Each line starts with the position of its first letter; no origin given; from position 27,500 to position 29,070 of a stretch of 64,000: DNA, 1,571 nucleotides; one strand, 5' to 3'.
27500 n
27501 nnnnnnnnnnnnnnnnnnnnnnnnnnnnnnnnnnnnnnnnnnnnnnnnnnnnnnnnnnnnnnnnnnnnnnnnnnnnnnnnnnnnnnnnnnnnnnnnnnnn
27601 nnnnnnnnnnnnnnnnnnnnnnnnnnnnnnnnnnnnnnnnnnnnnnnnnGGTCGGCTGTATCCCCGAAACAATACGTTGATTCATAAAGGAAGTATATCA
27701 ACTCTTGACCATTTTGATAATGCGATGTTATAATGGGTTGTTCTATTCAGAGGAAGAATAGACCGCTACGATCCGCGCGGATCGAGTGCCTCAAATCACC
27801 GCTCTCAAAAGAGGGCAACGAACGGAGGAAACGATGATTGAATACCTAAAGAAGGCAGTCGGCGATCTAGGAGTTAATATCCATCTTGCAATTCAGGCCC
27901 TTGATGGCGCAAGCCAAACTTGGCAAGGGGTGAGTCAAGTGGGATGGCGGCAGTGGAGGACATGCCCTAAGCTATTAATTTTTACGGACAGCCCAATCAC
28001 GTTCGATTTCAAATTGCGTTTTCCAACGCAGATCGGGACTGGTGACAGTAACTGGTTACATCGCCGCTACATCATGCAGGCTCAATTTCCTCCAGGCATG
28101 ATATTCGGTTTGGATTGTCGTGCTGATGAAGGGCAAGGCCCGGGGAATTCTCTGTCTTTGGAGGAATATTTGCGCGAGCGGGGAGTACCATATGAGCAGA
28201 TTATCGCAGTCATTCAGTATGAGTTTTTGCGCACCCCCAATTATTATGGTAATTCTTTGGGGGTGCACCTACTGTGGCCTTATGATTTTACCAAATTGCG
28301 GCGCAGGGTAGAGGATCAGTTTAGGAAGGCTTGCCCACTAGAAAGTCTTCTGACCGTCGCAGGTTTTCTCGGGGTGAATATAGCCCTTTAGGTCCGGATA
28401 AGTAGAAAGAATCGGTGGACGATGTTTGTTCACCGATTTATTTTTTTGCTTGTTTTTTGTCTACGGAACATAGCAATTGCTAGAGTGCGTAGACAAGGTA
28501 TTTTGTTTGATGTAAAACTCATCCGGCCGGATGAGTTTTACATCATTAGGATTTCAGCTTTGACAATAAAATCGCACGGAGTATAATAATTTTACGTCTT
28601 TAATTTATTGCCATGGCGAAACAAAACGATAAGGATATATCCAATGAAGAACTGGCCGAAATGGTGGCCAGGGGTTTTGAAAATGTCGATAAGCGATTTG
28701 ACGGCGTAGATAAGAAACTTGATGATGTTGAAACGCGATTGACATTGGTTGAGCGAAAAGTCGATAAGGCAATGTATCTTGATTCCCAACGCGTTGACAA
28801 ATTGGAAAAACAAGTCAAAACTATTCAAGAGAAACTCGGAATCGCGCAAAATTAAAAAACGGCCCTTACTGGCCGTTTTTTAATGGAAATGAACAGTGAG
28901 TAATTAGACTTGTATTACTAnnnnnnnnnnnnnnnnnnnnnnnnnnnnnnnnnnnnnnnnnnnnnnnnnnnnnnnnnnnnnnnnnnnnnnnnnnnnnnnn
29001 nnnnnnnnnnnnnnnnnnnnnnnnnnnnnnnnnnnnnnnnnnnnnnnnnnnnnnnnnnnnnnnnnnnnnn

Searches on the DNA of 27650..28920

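Call 59: search_rna_families(source=window, start=27650, end=28920, threshold=evalue, max_evalue=5)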
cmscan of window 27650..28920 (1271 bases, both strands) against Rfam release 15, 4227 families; matches with E-value up to 5: 16.
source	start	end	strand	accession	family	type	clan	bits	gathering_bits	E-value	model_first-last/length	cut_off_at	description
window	28499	28548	-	RF01709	Lacto-rpoB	Cis-reg;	-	29.5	40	0.026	1-58/58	no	Lacto-rpoB RNA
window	28824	28888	+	RF03162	TD-2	Gene; sRNA;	CL00124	26.7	48.7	0.18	1-98/98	no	TD-2 RNA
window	28482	28573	+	RF00885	MIR821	Gene; miRNA;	-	24.7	249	0.039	1-275/275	no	MIR821 microRNA precursor family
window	28502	28550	+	RF03669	mir-2767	Gene; miRNA;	-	24.6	69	0.055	1-80/80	no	mir-2767 microRNA precursor family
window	28851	28916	-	RF02064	STnc370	Gene; sRNA;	-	24.3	54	1.7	1-71/71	no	Enterobacterial sRNA STnc370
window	28482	28573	-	RF00885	MIR821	Gene; miRNA;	-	22.5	249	0.12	1-275/275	no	MIR821 microRNA precursor family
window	28856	28920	-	RF02591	Spy1786666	Gene; sRNA;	-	21.9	64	0.22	23-87/87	5'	S. pyogenes small RNA 1786666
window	28510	28543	+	RF03244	mir-4798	Gene; miRNA;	-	20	75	0.6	1-75/75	no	mir-4798 microRNA precursor family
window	27983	28044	-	RF04028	mir-7948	Gene; miRNA;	-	19.7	82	0.5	1-63/63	no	mir-7948 microRNA precursor family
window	28796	28892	+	RF02502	Atu_C8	Gene; sRNA;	-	19.6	50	0.69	1-122/122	no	Rhizobiales sRNA Atu_C8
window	28510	28543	-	RF03989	mir-7950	Gene; miRNA;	-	18.1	82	1.9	1-59/59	no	mir-7950 microRNA precursor family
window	28510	28543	+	RF03989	mir-7950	Gene; miRNA;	-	18.1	82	1.9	1-59/59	no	mir-7950 microRNA precursor family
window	28503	28552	+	RF04112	MIR5512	Gene; miRNA;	-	17.7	139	4.2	1-132/132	no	MIR5512 microRNA precursor family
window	28323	28481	+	RF02060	STnc410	Gene; sRNA;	-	14.8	50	2.5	1-158/158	no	Enterobacterial sRNA STnc410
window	28402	28446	+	RF04156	MIR2670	Gene; miRNA;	-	14.4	117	4.1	1-200/200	no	MIR2670 microRNA precursor family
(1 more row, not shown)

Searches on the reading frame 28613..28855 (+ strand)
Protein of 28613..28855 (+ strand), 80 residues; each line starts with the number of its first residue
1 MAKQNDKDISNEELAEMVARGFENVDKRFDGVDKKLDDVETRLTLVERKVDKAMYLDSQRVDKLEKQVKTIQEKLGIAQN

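Call 9: search_protein_families(library=pfam, proteins=[window:28613-28855:+], max_evalue=1)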
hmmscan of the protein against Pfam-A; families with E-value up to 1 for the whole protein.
window:28613-28855:+ (80 aa): 20 families
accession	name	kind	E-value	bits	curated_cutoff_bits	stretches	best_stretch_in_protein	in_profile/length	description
PF06825.17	HSBP1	-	0.00065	19.9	28.6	0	12-54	1-47/51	Heat shock factor binding protein 1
PF23991.1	DUF7310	-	0.0014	19.5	40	1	6-52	16-62/83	Coiled-coil region of unknown function (DUF7310)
PF05531.17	NPV_P10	-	0.0096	16.8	29.8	1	23-76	14-66/75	Nucleopolyhedrovirus P10 protein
PF11101.13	DUF2884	-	0.01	16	30.6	1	14-70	79-136/228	Protein of unknown function (DUF2884)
PF16326.10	ABC_tran_CTD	-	0.012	16.2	32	1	27-75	8-57/69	ABC transporter C-terminal domain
PF02646.22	RmuC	-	0.012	15.1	26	1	12-77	225-286/291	RmuC family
PF01519.22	DUF16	-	0.014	16.3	40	1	35-74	35-70/104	Protein of unknown function DUF16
PF04102.17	SlyX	-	0.016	16.3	30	1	33-75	2-47/67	SlyX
PF13874.11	Nup54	-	0.016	15.7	30.5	1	17-67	26-77/140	Nucleoporin complex subunit 54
PF00261.25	Tropomyosin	-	0.019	14.8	38.6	1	8-74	92-161/242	Tropomyosin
PF15188.11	CCDC-167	-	0.025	15.3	27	1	26-75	3-51/84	Coiled-coil domain-containing protein 167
PF12495.13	Vip3A_N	-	0.043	14.2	25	1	19-77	86-144/177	Vegetative insecticide protein 3A N terminal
PF06009.19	Laminin_II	-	0.08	13.4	33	1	12-75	9-75/138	Laminin Domain II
PF24627.1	PUMA_CC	-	0.12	12.8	30.1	0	60-77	51-68/74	PUMA coiled-coil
PF08946.15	Osmo_CC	-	0.16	12.8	24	0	13-48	5-41/46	Osmosensory transporter coiled coil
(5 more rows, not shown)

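Call 10: search_protein_families(library=ncbifam, proteins=[window:28613-28855:+], max_evalue=1)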
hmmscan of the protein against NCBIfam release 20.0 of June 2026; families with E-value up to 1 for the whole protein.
window:28613-28855:+ (80 aa): 8 families
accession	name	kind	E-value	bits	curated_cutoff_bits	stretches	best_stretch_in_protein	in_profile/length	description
NF047516.1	LA_3659_fam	equivalog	0.00074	19.2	36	1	19-75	81-136/221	LA_3659 family protein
NF047514.1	SpiroCoCo_N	equivalog_domain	0.00074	19.2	75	1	19-75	81-136/221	SpiroCoCo family coiled-coil protein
NF033870.1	VOMP_auto_Cterm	subfamily_domain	0.01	15.2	500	1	20-53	53-86/347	Vomp family autotransporter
TIGR02978.1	phageshock_pspC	equivalog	0.022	14.6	104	1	17-52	74-116/121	envelope stress response membrane protein PspC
NF004428.0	PRK05771.2-1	equivalog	0.039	12.1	766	1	3-62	98-157/680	V-type ATP synthase subunit I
NF048001.1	GTP_morpho_1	equivalog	0.04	13.7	50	1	26-48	23-45/70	GTA head formation protein, RCAP_rcc01685 family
NF053525.1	thylo_ssr2422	subfamily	0.049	14.1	38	1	1-52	1-48/77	ssr2422 family thylakoid membrane protein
TIGR01149.1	mtrG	equivalog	0.075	13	50.65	1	20-42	12-34/70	tetrahydromethanopterin S-methyltransferase subunit MtrG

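Call 11: search_protein_families(library=phrogs, proteins=[window:28613-28855:+], max_evalue=1)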
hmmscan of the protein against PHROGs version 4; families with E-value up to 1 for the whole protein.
window:28613-28855:+ (80 aa): 33 families (the best 25 are shown)
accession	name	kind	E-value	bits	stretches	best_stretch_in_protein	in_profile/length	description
phrog_5553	-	unknown function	8.4e-07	30.2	1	16-52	31-67/114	-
phrog_12015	-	unknown function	2.5e-05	24.9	1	15-76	93-151/165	-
phrog_6701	-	unknown function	2.7e-05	25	1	8-70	84-143/169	-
phrog_3413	-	unknown function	0.012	16.9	1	17-53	26-62/106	-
phrog_15795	-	unknown function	0.015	16.5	1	9-53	19-63/86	-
phrog_9414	-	unknown function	0.016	16.2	0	23-52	40-69/71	-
phrog_3017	-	head and packaging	0.024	14.9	1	4-75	299-368/402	head maturation protease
phrog_18362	-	unknown function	0.038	15.3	1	15-63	47-92/119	-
phrog_1009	-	unknown function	0.055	14.6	1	16-52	65-101/103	-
phrog_2990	-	unknown function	0.057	14.6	1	16-52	64-100/133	-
phrog_5211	-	unknown function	0.062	14.6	0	21-52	30-61/112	-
phrog_32256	-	unknown function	0.073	14.3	1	16-71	41-95/106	-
phrog_5225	-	unknown function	0.081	14.3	1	13-48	29-64/92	-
phrog_5328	-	unknown function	0.089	14.2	1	13-73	45-100/101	-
phrog_34867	-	unknown function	0.1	14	1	13-58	18-61/112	-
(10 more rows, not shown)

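Call 83: search_protein_families(library=padloc, proteins=[window:28613-28855:+], max_evalue=0.1)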
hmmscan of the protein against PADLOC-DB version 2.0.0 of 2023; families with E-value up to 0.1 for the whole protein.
window:28613-28855:+ (80 aa): 4 families
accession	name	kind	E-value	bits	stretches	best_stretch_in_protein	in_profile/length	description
PDLC00443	JetA1|JetA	-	1.8e-05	21.7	1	4-73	247-317/466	DUF5716 domain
PDLC00466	JetA1|JetA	-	0.00021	18.3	1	12-72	251-312/465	DUF5716 domain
PDLC04663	PDC-M46B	-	0.0029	14.7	1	8-79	304-375/483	-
PDLC02663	DndD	-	0.0064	13.3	1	9-77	394-460/675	DndD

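Call 95: search_solved_structures(query=window:28613-28855:+, max_evalue=0.01, show_alignments=1)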
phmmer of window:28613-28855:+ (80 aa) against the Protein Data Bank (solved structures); distinct sequences matched with E-value up to 0.01: 1.
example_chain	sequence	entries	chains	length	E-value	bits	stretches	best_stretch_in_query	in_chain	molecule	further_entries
7o97_A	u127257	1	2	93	3.3e-05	27.4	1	21-55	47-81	hypothetical protein UY81_C0065G0003 from Candidatus Giovannonibacteria bacterium converte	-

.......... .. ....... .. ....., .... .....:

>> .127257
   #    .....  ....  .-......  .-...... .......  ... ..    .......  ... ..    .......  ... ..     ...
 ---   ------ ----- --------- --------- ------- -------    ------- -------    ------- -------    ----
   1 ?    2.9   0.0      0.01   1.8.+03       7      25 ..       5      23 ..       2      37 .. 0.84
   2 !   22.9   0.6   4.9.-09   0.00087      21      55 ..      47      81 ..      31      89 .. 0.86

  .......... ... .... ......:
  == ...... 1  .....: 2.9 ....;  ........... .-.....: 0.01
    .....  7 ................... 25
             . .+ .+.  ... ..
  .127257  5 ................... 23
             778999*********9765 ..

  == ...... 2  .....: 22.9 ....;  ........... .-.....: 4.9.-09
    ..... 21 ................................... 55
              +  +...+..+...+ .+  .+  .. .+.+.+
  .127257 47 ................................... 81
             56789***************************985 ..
